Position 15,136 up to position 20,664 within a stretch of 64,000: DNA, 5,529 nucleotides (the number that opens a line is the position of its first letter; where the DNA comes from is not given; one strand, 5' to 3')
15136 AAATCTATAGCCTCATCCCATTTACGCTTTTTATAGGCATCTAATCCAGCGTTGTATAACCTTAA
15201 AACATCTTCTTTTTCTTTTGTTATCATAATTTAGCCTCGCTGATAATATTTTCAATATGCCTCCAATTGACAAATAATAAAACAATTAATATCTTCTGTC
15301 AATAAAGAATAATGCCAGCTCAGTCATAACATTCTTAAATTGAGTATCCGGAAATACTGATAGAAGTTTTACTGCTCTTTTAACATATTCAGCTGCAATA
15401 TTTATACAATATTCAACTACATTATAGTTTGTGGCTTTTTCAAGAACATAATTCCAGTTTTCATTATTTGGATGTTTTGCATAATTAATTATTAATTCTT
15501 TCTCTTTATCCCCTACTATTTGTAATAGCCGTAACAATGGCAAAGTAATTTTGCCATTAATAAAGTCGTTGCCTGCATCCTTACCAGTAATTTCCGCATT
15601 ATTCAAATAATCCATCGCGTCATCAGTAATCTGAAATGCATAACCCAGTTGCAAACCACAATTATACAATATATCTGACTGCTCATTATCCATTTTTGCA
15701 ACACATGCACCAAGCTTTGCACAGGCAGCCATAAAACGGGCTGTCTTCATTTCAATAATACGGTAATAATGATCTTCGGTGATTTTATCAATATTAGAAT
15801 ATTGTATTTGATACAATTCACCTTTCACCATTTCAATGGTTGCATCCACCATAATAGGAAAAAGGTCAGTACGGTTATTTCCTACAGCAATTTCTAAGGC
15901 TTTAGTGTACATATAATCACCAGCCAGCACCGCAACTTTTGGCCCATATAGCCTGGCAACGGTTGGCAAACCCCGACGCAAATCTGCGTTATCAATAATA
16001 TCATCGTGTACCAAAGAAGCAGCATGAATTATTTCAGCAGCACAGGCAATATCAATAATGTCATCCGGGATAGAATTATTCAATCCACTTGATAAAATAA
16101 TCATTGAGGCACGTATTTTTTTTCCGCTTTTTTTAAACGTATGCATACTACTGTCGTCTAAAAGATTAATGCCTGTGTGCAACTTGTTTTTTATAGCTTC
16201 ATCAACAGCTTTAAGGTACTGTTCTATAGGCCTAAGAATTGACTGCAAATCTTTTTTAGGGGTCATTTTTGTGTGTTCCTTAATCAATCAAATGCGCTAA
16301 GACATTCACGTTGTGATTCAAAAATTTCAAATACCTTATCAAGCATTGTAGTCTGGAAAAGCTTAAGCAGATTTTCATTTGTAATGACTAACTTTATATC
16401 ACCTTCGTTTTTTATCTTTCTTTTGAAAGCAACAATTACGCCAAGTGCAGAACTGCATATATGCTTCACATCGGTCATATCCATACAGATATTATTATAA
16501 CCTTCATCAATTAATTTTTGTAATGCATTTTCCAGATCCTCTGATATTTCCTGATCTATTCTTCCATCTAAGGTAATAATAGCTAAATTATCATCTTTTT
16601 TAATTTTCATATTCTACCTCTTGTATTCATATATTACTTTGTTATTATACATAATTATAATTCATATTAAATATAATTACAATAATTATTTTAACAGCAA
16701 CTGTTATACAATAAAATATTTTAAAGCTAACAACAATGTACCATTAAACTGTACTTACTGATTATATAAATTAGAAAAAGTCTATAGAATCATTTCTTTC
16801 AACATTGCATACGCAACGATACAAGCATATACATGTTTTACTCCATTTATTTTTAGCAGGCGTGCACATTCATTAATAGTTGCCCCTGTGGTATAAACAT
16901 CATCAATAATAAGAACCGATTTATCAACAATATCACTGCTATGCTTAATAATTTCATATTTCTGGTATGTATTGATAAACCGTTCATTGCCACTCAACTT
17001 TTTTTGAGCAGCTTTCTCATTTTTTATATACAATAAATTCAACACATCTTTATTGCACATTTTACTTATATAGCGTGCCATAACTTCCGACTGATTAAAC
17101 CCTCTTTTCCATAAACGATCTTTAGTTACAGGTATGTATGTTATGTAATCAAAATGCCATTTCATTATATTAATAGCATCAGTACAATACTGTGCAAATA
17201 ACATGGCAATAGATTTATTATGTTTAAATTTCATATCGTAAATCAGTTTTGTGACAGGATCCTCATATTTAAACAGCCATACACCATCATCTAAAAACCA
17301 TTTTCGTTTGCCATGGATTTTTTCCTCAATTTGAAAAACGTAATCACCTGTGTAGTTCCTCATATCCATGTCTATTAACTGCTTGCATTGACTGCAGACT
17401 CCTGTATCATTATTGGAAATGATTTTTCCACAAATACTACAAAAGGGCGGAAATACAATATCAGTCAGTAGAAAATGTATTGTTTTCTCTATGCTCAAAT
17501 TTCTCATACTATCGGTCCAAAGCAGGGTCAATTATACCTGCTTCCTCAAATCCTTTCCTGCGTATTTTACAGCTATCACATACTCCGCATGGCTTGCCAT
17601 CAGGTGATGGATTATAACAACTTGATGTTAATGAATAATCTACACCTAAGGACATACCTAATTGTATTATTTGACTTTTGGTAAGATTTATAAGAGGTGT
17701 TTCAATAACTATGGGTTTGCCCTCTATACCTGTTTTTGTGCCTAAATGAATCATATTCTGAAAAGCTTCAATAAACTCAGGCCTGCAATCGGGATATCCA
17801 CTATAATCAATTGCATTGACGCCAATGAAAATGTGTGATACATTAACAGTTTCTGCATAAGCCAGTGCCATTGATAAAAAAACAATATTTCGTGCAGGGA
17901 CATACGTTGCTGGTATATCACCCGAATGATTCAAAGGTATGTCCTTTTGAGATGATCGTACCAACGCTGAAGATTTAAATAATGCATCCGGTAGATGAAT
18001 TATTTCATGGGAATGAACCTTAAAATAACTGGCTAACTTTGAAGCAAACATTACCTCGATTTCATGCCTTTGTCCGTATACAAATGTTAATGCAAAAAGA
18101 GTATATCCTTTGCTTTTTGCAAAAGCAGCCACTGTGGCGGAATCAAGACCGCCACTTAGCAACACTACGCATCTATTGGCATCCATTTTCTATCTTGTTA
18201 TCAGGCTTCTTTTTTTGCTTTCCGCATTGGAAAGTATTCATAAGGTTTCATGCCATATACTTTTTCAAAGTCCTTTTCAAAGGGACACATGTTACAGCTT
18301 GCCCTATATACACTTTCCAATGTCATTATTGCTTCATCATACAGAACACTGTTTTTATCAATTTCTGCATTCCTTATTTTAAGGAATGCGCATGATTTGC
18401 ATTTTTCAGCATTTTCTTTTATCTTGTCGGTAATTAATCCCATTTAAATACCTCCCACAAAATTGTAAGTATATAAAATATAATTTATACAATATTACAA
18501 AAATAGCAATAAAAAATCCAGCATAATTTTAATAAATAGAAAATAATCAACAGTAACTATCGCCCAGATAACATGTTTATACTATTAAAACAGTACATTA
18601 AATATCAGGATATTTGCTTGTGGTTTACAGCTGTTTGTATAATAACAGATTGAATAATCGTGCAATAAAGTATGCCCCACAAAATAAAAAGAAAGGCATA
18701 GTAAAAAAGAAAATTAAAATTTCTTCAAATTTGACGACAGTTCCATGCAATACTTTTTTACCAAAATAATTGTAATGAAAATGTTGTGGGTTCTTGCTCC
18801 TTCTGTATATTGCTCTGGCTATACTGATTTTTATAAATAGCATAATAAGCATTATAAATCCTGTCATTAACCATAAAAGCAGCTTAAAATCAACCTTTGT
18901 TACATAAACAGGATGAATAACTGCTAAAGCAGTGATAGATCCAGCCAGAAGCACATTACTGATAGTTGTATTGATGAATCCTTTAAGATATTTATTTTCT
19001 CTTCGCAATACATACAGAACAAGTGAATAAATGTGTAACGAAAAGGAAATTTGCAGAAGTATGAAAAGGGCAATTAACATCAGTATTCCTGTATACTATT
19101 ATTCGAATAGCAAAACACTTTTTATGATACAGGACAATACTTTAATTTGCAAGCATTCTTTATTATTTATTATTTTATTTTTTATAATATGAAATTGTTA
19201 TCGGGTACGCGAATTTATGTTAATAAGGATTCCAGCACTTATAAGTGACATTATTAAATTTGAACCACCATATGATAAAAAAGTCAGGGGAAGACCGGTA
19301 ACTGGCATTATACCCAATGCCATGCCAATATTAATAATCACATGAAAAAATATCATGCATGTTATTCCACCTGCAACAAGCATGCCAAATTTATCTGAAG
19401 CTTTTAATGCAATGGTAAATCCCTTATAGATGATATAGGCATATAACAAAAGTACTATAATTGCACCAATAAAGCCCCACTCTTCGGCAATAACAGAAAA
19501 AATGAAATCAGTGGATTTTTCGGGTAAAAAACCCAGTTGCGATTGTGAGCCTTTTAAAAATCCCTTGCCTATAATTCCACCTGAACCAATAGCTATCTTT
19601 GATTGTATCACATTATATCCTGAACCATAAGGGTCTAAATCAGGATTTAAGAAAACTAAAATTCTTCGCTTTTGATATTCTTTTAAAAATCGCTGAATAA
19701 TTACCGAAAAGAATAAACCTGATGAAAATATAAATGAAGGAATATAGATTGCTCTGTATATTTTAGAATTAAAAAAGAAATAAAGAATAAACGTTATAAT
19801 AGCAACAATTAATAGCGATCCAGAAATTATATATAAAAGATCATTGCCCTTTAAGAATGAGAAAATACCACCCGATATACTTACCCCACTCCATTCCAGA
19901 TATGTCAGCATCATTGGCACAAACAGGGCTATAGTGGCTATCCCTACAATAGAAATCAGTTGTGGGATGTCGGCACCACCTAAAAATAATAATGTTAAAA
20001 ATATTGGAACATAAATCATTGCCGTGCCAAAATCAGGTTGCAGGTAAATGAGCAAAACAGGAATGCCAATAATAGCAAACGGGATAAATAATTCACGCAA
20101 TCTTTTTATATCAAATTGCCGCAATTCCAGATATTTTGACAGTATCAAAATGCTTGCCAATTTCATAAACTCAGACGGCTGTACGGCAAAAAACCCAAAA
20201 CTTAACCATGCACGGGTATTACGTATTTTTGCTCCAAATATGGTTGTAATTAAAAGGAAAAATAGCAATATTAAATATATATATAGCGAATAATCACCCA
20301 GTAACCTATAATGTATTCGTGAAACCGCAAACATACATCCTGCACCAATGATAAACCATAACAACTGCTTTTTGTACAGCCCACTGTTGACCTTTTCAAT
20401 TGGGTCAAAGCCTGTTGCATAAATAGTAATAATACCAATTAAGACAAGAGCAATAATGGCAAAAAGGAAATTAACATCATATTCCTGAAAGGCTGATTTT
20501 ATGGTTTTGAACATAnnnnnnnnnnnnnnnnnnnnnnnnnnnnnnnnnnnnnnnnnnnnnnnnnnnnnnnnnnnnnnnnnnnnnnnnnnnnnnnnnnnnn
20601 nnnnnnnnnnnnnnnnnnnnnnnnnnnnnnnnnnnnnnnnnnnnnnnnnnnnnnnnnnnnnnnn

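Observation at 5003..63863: Strongly over-represented oligomer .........(C) dispersed through genes and intergenic DNA: candidate DNA-uptake-signal-like motif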

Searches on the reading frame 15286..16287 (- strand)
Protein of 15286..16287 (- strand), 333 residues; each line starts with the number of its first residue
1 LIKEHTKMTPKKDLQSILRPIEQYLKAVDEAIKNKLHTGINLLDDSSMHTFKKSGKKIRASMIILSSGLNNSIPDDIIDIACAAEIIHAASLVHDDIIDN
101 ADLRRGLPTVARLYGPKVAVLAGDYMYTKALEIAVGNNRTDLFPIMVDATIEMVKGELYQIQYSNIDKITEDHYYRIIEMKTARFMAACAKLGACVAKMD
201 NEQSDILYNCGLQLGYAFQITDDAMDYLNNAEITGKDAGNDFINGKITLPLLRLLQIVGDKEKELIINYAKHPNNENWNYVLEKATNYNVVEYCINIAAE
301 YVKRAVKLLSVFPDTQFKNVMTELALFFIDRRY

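Call 34: search_protein_families(library=pfam, proteins=[window:15286-16287:-], max_evalue=0.00001)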
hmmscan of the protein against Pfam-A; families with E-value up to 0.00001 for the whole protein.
window:15286-16287:- (333 aa): 1 family
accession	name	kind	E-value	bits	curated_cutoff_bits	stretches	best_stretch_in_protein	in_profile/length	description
PF00348.22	polyprenyl_synt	-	7.5e-63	212.5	27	1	42-276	3-242/251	Polyprenyl synthetase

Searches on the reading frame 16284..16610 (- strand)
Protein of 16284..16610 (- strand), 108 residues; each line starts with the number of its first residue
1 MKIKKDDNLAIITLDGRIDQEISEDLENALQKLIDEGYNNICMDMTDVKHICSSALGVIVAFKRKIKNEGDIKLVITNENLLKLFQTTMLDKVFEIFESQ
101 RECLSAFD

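Call 34: search_protein_families(library=pfam, proteins=[window:16284-16610:-], max_evalue=0.00001)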
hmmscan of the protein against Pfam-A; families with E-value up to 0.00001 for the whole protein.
window:16284-16610:- (108 aa): 2 families
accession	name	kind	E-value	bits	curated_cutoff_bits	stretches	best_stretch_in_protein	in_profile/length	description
PF01740.26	STAS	-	1.4e-14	54.2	22.6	1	2-101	3-104/106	STAS domain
PF13466.11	STAS_2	-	3.8e-06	27.4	29.2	1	12-75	1-64/80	STAS domain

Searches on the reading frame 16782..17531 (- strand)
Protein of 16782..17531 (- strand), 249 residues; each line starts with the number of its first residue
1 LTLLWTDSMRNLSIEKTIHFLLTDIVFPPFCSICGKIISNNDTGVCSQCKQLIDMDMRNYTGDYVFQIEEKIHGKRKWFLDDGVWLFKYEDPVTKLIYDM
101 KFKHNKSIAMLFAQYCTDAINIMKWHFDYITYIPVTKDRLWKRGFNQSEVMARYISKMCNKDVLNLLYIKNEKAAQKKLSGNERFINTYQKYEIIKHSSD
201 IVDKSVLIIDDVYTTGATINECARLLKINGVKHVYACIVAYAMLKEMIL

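Call 34: search_protein_families(library=pfam, proteins=[window:16782-17531:-], max_evalue=0.00001)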
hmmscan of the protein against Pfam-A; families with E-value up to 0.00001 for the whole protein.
window:16782-17531:- (249 aa): 2 families
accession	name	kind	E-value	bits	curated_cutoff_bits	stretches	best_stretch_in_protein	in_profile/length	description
PF00156.33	Pribosyltran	-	2e-08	34.1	26.3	1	189-242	79-126/158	Phosphoribosyl transferase domain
PF18912.6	DZR_2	-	3.7e-06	27.1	27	1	22-53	1-31/56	Double zinc ribbon domain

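Call 51: search_protein_families(library=ncbifam, proteins=[window:16782-17531:-], max_evalue=0.00001)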
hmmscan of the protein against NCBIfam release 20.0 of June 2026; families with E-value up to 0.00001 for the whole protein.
window:16782-17531:- (249 aa): 6 families
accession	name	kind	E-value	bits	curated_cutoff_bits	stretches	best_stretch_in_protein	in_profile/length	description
TIGR00201.1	comF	subfamily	1e-30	107.1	233.55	1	31-235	1-184/190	ComF family protein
NF008616.0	PRK11595.1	equivalog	1.1e-24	87.1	304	1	29-236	6-220/227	DNA utilization protein GntX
TIGR01251.1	ribP_PPkin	subfamily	3.6e-09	36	113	1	191-239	198-246/309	ribose-phosphate diphosphokinase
NF002095.0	PRK00934.1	equivalog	4.3e-08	32.7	296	1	192-240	194-242/287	ribose-phosphate diphosphokinase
NF002758.0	PRK02812.1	equivalog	5e-07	29.2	518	1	191-239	218-266/330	ribose-phosphate pyrophosphokinase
NF002620.0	PRK02277.1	subfamily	8.9e-06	25.5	115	0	194-239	132-177/201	orotate phosphoribosyltransferase-like protein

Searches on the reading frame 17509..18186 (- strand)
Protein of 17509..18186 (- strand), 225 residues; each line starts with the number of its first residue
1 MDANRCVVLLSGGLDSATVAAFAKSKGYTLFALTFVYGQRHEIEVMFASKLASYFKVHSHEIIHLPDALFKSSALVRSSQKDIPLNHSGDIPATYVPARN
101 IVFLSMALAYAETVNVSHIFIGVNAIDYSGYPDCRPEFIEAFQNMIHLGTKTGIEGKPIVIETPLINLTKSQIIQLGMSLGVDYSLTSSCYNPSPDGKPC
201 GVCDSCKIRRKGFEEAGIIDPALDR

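Call 34: search_protein_families(library=pfam, proteins=[window:17509-18186:-], max_evalue=0.00001)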
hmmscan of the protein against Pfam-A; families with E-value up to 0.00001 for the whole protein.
window:17509-18186:- (225 aa): 2 families
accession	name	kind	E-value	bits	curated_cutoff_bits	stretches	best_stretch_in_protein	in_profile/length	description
PF06508.19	QueC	-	5.8e-73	245.3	22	1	5-216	1-209/210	Queuosine biosynthesis protein QueC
PF00733.27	Asn_synthase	-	2.7e-08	34.3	21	1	6-93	20-107/354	Asparagine synthase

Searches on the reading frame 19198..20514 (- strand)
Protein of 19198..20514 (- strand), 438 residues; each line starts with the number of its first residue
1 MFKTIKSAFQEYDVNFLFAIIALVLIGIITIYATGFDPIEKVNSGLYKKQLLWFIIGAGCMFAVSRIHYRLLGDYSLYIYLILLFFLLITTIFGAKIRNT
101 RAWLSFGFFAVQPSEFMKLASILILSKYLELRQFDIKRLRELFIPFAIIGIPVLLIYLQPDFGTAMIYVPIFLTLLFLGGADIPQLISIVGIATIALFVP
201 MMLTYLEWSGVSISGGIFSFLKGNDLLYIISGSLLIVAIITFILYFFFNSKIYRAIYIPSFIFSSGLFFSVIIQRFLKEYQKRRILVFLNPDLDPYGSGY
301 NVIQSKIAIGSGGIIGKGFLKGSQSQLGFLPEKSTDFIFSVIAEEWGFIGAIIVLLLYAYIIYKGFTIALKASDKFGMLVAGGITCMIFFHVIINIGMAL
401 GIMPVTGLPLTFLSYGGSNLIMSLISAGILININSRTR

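Call 34: search_protein_families(library=pfam, proteins=[window:19198-20514:-], max_evalue=0.00001)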
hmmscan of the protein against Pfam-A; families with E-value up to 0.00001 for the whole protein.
window:19198-20514:- (438 aa): 1 family
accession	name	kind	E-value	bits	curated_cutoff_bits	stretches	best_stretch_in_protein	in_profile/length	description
PF01098.24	FTSW_RODA_SPOVE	-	6.4e-95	318.6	26.4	2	232-437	155-354/356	Cell cycle protein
